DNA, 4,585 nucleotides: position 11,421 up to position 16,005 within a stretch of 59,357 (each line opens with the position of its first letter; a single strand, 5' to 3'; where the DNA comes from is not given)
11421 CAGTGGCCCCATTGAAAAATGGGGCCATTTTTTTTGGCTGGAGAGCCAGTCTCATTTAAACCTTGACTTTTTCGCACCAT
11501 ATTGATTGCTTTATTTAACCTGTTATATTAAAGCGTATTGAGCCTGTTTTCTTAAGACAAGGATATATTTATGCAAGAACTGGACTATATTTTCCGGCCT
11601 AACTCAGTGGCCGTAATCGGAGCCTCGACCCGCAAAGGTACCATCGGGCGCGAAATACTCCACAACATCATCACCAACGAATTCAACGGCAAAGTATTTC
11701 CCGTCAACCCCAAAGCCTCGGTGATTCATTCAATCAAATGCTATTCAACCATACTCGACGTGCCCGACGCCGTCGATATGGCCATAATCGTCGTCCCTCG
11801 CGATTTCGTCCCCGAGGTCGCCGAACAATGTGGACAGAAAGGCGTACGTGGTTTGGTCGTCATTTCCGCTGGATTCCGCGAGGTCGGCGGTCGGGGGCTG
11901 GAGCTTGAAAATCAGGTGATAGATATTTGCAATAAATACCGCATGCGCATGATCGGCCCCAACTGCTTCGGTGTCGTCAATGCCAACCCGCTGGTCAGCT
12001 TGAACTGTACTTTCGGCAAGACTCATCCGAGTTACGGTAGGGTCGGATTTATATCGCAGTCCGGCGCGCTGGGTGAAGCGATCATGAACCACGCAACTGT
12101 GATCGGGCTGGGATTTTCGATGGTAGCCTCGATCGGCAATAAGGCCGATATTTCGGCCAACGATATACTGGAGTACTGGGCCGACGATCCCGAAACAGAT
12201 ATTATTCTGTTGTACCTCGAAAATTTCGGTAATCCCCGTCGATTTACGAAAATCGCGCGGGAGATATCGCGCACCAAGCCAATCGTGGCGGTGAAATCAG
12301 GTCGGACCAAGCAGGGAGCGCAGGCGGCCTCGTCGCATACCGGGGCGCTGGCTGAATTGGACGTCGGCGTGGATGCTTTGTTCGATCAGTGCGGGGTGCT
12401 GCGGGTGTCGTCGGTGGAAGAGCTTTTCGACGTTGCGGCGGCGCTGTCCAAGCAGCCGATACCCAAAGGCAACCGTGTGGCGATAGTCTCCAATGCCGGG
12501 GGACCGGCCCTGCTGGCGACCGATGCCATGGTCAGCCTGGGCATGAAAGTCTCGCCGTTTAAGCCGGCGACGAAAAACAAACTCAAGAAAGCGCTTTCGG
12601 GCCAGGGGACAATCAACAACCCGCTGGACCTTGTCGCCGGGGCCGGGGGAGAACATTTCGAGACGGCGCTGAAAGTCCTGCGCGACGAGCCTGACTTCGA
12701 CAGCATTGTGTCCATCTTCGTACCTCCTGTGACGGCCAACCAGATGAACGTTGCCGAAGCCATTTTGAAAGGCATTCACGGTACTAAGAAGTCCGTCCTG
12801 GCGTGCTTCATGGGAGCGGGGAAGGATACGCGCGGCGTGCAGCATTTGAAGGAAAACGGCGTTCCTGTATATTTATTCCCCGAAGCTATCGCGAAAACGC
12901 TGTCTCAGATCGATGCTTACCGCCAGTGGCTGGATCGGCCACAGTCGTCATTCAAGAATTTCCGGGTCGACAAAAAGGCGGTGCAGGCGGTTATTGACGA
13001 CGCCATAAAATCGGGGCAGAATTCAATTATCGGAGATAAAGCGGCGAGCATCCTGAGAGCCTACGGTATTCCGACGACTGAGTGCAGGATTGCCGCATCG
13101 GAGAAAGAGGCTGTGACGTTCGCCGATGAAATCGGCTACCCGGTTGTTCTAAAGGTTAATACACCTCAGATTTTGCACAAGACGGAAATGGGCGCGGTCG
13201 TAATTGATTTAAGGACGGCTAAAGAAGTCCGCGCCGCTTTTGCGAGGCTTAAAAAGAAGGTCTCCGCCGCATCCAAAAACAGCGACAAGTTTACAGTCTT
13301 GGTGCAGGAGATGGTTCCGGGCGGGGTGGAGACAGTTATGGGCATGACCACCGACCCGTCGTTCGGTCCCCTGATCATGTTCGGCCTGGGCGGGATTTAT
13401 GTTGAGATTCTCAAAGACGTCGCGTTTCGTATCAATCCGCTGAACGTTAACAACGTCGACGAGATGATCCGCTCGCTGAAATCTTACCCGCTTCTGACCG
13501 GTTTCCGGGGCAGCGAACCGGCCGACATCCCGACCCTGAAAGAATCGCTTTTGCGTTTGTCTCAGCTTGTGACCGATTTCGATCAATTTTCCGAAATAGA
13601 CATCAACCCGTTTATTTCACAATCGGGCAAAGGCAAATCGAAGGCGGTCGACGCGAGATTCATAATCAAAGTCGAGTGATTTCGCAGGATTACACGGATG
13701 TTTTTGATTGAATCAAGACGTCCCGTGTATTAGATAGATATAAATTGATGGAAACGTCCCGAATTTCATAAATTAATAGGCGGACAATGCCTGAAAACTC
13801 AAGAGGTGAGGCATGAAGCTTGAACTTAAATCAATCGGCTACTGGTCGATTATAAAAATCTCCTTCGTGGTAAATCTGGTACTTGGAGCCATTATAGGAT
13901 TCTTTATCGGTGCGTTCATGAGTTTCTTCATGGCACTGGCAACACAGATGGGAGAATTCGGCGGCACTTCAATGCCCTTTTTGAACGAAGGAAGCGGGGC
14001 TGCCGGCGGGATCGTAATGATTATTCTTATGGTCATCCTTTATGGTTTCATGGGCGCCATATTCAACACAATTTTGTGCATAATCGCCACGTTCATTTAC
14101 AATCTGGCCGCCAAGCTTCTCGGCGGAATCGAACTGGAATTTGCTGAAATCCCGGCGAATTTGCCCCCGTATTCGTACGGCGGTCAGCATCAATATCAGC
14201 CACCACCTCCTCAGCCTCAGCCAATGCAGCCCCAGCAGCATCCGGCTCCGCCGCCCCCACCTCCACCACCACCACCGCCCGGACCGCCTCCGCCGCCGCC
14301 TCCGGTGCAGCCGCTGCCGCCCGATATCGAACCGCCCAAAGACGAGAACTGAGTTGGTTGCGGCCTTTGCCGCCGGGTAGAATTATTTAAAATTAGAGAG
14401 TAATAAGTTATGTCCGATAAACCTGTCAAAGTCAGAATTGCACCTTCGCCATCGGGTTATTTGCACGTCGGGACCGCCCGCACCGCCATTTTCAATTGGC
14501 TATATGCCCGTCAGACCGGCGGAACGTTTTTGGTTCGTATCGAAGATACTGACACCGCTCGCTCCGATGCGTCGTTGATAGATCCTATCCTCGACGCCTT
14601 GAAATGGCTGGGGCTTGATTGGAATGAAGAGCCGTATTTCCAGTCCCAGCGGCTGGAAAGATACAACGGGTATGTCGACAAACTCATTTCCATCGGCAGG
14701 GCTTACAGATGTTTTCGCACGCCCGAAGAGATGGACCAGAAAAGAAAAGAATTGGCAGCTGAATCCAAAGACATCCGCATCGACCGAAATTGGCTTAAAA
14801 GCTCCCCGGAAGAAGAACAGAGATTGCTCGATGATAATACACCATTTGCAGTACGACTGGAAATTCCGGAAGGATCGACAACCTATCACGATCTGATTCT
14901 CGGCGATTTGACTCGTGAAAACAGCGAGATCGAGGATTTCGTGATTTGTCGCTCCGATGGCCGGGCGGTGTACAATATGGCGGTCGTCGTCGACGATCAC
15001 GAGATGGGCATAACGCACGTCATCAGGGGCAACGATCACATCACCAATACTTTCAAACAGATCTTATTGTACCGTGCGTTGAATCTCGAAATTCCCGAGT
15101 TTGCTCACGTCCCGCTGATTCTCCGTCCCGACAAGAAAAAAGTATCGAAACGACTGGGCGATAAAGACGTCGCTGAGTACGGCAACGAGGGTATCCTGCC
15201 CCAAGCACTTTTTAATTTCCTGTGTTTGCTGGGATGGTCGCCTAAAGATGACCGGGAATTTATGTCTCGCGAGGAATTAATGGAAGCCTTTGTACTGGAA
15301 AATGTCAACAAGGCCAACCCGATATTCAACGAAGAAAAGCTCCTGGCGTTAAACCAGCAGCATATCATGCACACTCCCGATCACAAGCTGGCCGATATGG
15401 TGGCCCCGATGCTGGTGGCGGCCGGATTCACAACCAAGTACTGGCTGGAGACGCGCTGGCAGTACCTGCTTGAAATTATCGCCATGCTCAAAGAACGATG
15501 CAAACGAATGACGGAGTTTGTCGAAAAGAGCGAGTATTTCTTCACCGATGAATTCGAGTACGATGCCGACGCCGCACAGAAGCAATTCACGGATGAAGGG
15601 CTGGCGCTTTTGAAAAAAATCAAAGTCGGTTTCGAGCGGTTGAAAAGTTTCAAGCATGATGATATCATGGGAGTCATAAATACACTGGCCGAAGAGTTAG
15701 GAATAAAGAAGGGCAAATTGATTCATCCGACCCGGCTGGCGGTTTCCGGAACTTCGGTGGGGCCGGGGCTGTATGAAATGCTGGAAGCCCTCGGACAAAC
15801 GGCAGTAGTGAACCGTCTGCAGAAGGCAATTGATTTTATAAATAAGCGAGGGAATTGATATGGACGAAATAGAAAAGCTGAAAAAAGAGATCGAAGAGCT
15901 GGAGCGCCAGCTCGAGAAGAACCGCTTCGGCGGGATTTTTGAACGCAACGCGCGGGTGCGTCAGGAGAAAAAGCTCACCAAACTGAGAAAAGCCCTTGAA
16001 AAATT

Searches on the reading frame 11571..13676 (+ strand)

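Call 6: search_protein_families(library=pfam, proteins=[window:11571-13676:+], max_evalue=1)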
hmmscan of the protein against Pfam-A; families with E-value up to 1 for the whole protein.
window:11571-13676:+ (702 aa): 8 families
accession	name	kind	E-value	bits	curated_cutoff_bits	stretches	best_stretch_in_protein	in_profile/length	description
PF13549.11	ATP-grasp_5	-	8.4e-75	251.4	27.6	1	478-699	2-221/221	ATP-grasp domain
PF13607.11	Succ_CoA_lig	-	3.7e-55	185.9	27.4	1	156-292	2-138/138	Succinyl-CoA ligase like flavodoxin domain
PF13380.12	CoA_binding_2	-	9.5e-24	84.5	22.8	1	12-137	2-115/116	CoA binding domain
PF02629.25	CoA_binding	-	8.5e-15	55.7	22.3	1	10-101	3-97/97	CoA binding domain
PF19045.5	Ligase_CoA_2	-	1.7e-07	31.9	23.7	1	303-453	1-154/162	Ligase-CoA domain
PF02786.22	CPSase_L_D2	-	0.03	14.3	19.8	1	491-529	5-45/211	Carbamoyl-phosphate synthase L chain, ATP binding domain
PF08442.15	ATP-grasp_2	-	0.064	13.3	29.5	1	491-529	7-46/202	ATP-grasp domain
PF07460.16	NUMOD3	-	0.1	13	20.4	0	332-345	6-19/37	NUMOD3 motif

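Call 7: search_protein_families(library=ncbifam, proteins=[window:11571-13676:+], max_evalue=1)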
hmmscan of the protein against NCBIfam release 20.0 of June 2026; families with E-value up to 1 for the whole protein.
window:11571-13676:+ (702 aa): 23 families
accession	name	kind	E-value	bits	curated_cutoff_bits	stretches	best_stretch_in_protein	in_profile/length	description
NF045493.1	HydDutCoALig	equivalog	4.9e-204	679.8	1300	1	6-698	5-697/698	4-hydroxybutyrate--CoA ligase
TIGR02717.1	AcCoA-syn-alpha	equivalog_domain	6.7e-162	539.2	567.15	1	4-450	1-446/447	acetate--CoA ligase alpha subunit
NF045494.1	AcCoALig_Archglob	equivalog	1.8e-155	519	1200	2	2-451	216-663/665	acetate--CoA ligase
NF045492.1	HydPropCoALig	equivalog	1.8e-152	509.2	1300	2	3-435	247-681/700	3-hydroxypropionate--CoA ligase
NF004230.0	PRK05678.1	equivalog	4.5e-16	58.9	336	1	16-266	14-257/291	succinate--CoA ligase subunit alpha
TIGR01019.1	sucCoAalpha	subfamily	5.7e-16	58.7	353.2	1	50-267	44-256/286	succinate--CoA ligase subunit alpha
NF010623.0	PRK14016.1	subfamily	1.3e-07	30.1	877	1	469-565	194-287/871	cyanophycin synthetase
TIGR02068.2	cya_phycin_syn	equivalog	7.4e-07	27.5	850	1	468-565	192-286/862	cyanophycin synthetase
NF001913.0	PRK00696.1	equivalog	6.4e-06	25.4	370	1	490-698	7-217/388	ADP-forming succinate--CoA ligase subunit beta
TIGR02144.1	LysX_arch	equivalog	0.00015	20.9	275.6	1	488-528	86-128/281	lysine biosynthesis protein LysX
TIGR01016.1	sucCoAbeta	subfamily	0.00048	19.2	375.55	1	490-697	7-216/386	succinate-CoA ligase subunit beta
TIGR00768.1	rimK_fam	subfamily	0.0013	18.2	143.4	1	490-530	88-130/276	RimK family alpha-L-glutamate ligase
NF003671.0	PRK05294.1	equivalog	0.012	13.2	599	1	492-529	671-708/1058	carbamoyl-phosphate synthase large subunit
NF005525.0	PRK07178.1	equivalog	0.016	13.9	768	1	499-562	126-185/471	acetyl-CoA carboxylase biotin carboxylase subunit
TIGR01369.1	CPSaseII_lrg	equivalog_domain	0.017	12.7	1027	1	492-588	674-757/1052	carbamoyl-phosphate synthase (glutamine-hydrolyzing) large subunit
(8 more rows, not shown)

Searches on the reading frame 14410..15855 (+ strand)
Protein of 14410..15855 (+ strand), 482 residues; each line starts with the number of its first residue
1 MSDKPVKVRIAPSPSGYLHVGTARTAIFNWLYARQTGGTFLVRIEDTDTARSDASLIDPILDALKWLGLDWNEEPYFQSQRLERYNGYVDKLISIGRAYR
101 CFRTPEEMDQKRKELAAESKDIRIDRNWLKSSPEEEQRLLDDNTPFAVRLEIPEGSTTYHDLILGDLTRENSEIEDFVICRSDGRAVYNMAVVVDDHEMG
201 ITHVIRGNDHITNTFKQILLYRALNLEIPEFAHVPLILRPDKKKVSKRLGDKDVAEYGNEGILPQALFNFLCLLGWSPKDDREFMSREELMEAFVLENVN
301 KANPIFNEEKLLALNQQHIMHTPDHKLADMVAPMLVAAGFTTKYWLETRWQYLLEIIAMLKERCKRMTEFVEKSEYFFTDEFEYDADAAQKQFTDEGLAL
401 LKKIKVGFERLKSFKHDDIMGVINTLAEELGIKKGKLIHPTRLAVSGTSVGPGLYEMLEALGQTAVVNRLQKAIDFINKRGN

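Call 6: search_protein_families(library=pfam, proteins=[window:14410-15855:+], max_evalue=1)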
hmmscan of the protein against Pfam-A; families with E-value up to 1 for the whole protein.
window:14410-15855:+ (482 aa): 2 families
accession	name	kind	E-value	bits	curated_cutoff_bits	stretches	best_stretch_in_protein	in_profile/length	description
PF00749.27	tRNA-synt_1c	-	1.1e-97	327.2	23.4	1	6-311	2-312/314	tRNA synthetases class I (E and Q), catalytic domain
PF19269.4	Anticodon_2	-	7.7e-35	120.8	23.6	1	327-474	2-141/141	Anticodon binding domain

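Call 7: search_protein_families(library=ncbifam, proteins=[window:14410-15855:+], max_evalue=1)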
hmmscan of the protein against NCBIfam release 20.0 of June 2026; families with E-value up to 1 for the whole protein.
window:14410-15855:+ (482 aa): 11 families
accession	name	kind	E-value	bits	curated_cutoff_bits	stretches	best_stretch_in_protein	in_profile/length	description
TIGR00464.1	gltX_bact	equivalog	1.6e-157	525.2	289.95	1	6-478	2-469/470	glutamate--tRNA ligase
TIGR03838.1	queuosine_YadB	equivalog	1.5e-68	231.2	276.7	1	9-281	4-262/272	tRNA glutamyl-Q(34) synthetase GluQRS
NF004315.1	PRK05710.1-4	equivalog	3.2e-68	230.1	250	1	9-268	2-271/274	tRNA glutamyl-Q(34) synthetase GluQRS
NF004314.0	PRK05710.1-3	equivalog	5.6e-65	219.6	256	1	5-295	6-279/297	tRNA glutamyl-Q(34) synthetase GluQRS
NF004313.0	PRK05710.1-2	equivalog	2.3e-52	178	380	1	7-259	6-256/299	tRNA glutamyl-Q(34) synthetase GluQRS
NF004312.0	PRK05710.1-1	equivalog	3.9e-46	157.8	453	1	8-267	16-259/306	tRNA glutamyl-Q(34) synthetase GluQRS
NF003169.0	PRK04156.1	equivalog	1.1e-44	153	516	1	4-233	100-328/567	glutamate--tRNA ligase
TIGR00463.1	gltX_arch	equivalog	4.1e-39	134.5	401.75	1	6-236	94-321/560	glutamate--tRNA ligase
NF011291.0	PRK14703.1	equivalog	1.7e-22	79.5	681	1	6-117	32-143/769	glutamine--tRNA ligase/YqeY domain fusion protein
TIGR00440.1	glnS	equivalog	2.3e-18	66.4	425.8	1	6-116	1-111/524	glutamine--tRNA ligase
TIGR00467.1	lysS_arch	equivalog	0.092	11.2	147.55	1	379-473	418-514/515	lysine--tRNA ligase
